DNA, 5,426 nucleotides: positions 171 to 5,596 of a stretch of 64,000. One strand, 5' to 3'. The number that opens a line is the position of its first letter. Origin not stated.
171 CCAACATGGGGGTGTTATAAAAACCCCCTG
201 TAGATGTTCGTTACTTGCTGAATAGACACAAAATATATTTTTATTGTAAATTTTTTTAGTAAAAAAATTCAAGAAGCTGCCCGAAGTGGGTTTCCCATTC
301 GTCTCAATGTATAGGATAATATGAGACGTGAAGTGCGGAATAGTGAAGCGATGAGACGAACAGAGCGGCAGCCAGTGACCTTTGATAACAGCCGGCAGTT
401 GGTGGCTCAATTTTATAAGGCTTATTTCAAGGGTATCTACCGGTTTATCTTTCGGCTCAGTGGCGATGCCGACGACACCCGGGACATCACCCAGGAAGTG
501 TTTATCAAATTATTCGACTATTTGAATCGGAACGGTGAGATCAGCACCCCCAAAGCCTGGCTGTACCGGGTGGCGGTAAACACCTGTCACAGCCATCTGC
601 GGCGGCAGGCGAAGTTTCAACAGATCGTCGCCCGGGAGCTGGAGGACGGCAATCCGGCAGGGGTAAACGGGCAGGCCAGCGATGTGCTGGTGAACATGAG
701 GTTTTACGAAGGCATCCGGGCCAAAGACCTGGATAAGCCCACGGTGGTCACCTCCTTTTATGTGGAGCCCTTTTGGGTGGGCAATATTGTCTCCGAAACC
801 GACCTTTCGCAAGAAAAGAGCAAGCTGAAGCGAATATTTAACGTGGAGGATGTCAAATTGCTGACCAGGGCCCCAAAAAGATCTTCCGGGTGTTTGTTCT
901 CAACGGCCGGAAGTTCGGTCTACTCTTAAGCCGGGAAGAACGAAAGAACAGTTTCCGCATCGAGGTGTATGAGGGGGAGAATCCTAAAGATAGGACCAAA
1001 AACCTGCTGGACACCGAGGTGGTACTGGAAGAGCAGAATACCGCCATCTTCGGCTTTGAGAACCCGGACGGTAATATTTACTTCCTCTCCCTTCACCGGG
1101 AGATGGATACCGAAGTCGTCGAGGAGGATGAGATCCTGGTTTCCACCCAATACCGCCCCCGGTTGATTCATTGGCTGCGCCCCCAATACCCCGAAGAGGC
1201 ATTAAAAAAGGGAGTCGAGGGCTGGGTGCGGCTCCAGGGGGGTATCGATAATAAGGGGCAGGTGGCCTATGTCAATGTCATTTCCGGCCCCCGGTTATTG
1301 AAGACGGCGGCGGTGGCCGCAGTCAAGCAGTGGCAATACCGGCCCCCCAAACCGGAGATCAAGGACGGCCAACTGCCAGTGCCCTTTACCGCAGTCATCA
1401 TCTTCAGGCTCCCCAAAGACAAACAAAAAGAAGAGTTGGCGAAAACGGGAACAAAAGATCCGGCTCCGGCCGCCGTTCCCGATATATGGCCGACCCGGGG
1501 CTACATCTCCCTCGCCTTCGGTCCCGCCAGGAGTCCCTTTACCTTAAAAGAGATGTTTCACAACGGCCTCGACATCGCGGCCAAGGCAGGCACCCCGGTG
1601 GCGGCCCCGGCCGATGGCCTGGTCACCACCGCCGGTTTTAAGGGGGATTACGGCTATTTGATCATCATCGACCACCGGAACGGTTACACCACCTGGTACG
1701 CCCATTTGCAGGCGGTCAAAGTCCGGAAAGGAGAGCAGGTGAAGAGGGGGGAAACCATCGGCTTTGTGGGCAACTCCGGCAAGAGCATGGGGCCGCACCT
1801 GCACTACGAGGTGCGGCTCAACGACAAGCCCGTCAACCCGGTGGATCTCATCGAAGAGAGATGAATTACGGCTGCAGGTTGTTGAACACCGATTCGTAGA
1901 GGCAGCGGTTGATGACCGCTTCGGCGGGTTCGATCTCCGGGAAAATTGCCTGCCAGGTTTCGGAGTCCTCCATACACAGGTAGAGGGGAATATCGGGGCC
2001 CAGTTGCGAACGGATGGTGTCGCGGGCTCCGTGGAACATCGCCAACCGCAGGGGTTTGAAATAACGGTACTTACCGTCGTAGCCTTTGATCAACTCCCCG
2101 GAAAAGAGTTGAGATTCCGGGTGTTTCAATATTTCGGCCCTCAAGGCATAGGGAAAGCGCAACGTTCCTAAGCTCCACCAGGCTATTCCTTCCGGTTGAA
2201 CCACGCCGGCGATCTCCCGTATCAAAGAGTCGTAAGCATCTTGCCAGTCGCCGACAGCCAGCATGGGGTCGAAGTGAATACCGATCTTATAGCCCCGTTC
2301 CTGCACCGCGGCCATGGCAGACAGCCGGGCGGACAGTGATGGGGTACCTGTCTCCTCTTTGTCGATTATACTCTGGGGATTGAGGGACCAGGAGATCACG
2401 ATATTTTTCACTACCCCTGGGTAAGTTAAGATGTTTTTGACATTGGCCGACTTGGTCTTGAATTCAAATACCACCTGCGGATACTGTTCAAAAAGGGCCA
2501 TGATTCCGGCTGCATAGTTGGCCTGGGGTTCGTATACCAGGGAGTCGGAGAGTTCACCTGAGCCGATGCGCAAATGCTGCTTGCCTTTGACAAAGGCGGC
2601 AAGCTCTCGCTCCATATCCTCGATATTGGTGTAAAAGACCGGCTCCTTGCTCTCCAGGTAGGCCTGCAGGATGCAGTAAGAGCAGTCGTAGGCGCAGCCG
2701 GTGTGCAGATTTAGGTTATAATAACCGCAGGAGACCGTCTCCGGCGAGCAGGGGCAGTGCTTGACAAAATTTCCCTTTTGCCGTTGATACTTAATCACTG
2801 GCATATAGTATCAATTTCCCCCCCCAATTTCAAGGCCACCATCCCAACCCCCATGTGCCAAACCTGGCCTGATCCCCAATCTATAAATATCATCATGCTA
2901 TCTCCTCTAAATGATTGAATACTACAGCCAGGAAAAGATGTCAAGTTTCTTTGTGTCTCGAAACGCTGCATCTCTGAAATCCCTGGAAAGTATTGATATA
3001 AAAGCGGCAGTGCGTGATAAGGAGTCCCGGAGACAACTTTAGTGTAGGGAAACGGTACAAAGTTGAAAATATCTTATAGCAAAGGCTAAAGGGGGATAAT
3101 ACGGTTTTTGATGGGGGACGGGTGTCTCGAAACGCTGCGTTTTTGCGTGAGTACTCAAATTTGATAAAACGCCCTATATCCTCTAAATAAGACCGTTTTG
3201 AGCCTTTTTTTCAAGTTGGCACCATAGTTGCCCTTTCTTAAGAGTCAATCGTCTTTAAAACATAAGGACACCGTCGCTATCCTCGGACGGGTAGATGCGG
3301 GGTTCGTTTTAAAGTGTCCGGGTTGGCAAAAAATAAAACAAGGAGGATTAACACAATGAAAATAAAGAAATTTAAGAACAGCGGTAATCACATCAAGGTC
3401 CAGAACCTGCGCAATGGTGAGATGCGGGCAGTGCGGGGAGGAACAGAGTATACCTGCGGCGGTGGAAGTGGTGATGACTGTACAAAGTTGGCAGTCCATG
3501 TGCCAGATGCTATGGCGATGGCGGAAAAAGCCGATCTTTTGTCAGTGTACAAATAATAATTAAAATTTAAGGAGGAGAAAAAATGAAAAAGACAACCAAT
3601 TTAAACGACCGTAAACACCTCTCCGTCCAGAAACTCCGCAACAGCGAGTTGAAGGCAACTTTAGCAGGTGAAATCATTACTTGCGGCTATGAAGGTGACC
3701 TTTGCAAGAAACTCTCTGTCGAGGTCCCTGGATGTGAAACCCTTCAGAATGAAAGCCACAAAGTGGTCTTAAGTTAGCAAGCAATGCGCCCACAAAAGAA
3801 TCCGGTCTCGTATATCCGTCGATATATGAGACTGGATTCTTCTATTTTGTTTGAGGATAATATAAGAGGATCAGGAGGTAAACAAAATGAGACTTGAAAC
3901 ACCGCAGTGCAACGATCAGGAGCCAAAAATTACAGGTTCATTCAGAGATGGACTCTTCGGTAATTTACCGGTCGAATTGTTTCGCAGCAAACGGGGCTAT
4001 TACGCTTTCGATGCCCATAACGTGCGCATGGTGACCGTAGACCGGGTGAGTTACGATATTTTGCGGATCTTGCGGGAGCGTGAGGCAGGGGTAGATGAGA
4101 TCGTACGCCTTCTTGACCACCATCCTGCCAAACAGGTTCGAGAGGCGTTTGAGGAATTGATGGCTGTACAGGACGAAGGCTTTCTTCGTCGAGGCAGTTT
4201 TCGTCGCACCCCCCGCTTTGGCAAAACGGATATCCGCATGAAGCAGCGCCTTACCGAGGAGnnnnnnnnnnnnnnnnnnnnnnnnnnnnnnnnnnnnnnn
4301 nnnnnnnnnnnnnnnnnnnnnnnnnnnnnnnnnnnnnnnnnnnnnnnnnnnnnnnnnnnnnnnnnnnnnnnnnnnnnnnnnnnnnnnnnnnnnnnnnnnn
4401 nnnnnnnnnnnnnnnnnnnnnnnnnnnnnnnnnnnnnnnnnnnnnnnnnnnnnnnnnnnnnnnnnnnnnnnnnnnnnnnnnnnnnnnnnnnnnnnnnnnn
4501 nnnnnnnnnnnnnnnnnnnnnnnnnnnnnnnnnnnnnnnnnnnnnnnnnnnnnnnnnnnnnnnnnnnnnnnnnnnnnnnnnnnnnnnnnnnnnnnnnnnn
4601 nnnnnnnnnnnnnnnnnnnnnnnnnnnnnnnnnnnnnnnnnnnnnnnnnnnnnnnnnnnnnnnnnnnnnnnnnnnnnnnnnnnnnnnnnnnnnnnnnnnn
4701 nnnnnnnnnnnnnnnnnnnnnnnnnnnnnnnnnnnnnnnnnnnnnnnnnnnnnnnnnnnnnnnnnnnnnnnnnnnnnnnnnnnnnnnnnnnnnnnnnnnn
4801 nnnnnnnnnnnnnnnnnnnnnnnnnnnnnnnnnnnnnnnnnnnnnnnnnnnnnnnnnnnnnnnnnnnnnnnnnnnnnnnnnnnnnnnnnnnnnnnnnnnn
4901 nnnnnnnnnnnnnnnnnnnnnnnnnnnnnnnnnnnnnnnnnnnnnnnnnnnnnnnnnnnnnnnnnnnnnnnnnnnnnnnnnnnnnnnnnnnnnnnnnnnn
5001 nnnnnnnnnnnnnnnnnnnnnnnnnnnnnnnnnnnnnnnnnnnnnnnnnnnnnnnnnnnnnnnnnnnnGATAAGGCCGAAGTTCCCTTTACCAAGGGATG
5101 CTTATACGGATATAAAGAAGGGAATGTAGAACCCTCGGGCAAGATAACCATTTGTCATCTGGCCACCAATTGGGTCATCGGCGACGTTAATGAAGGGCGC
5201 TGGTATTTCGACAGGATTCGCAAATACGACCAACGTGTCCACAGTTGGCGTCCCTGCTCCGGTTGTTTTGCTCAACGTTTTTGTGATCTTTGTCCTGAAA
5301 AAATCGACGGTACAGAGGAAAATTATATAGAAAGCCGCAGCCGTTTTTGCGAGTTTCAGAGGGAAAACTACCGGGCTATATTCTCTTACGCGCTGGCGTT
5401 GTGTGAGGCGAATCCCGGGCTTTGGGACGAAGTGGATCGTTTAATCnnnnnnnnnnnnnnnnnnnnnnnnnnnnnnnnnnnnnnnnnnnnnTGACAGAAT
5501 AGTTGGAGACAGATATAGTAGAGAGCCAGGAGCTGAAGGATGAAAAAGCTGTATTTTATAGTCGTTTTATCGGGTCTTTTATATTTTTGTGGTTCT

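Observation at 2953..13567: Candidate undescribed RiPP system: sigma-54 operon with two GG-leader Cys peptides, four radical SAM/SPASM enzymes and two secreted cysteine peptidases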

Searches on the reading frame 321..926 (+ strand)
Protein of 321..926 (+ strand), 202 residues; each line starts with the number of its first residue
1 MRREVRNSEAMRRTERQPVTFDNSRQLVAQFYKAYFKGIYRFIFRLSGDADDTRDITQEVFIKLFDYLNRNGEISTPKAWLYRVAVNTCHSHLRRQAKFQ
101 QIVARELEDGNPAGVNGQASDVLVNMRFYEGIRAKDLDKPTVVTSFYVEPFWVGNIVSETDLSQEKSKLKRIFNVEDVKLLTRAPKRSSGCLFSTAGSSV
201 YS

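Call 61: search_protein_families(library=pfam, proteins=[window:321-926:+], max_evalue=0.001)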
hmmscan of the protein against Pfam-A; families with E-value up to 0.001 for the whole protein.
window:321-926:+ (202 aa): 1 family
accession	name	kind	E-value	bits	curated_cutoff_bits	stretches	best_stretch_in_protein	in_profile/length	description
PF04542.20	Sigma70_r2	-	4.3e-13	49.3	24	1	31-98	1-70/71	Sigma-70 region 2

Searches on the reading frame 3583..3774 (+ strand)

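Call 7: search_protein_families(library=ncbifam, proteins=[window:3583-3774:+], max_evalue=0.01)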
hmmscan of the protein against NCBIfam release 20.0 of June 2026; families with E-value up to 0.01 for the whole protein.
window:3583-3774:+ (64 aa): 0 families

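Call 8: search_protein_families(library=pfam, proteins=[window:3583-3774:+], max_evalue=0.01)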
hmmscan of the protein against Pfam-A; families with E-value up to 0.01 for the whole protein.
window:3583-3774:+ (64 aa): 0 families

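Call 59: search_protein_families(library=pfam, proteins=[window:3583-3774:+], max_evalue=10)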
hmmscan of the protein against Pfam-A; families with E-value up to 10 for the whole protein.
seq(64 aa): 2 families
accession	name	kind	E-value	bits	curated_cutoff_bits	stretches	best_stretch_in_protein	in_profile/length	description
PF00791.26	ZU5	-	0.069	13.9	21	1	18-63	47-93/97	ZU5 domain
PF14406.12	Bacteroid_pep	-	0.083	13.6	25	1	1-29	1-28/52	Ribosomally synthesized peptide in Bacteroidetes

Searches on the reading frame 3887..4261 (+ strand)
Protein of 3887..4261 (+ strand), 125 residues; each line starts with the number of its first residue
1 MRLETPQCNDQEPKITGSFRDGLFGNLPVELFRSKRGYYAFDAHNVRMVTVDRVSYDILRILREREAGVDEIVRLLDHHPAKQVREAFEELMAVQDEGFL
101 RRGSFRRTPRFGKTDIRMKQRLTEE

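Call 34: search_protein_families(library=pfam, proteins=[window:3887-4261:+], max_evalue=10)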
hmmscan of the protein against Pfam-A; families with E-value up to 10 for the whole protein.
window:3887-4261:+ (125 aa): 0 families

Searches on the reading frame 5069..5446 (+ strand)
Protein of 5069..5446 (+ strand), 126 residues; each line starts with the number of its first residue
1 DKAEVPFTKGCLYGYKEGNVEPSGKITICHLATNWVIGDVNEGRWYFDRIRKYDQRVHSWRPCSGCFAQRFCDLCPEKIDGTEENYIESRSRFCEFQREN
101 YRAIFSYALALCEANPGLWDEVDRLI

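Call 51: find_related_loci(query=A2, collection=metagenome_contigs, flank=10000)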
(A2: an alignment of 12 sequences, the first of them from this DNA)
Query A2 (126 aa) in metagenome_contigs; peptide patterns used: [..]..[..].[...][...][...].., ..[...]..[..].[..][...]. (x = any residue, [..] = any of these).
126 stretches matched a pattern; 25 encode a relative of the query (tblastn E <= 1e-3); 25 distinct loci.
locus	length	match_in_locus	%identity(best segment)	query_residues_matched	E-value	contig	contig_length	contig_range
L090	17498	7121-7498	84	1-126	3e-77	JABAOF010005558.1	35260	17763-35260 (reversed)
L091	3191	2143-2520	81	1-126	4e-73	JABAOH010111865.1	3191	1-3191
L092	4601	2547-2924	81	1-126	7e-73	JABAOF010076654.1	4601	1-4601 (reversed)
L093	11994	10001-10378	76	1-126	7e-70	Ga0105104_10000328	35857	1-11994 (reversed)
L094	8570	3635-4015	49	1-126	6e-43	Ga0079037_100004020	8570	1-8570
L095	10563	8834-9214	49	1-126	6e-43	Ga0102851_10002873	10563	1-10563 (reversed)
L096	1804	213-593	51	4-126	4e-43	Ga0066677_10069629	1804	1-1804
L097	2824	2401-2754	53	7-123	4e-40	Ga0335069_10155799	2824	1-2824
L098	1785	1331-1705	52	5-126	5e-39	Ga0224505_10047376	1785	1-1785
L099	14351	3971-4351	48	1-126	6e-38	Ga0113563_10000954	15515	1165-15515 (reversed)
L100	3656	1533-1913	48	1-126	7e-38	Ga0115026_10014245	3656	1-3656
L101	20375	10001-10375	46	6-126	6e-37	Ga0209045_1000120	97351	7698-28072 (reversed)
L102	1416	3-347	51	16-126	5e-37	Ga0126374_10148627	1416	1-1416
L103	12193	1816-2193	43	5-126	5e-36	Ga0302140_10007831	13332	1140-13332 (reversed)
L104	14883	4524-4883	44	5-125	3e-36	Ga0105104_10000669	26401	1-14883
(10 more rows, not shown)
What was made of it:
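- Tried and rejected: A C-terminal sub-alignment (A2) fixed this for the metagenome scan (call 51).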
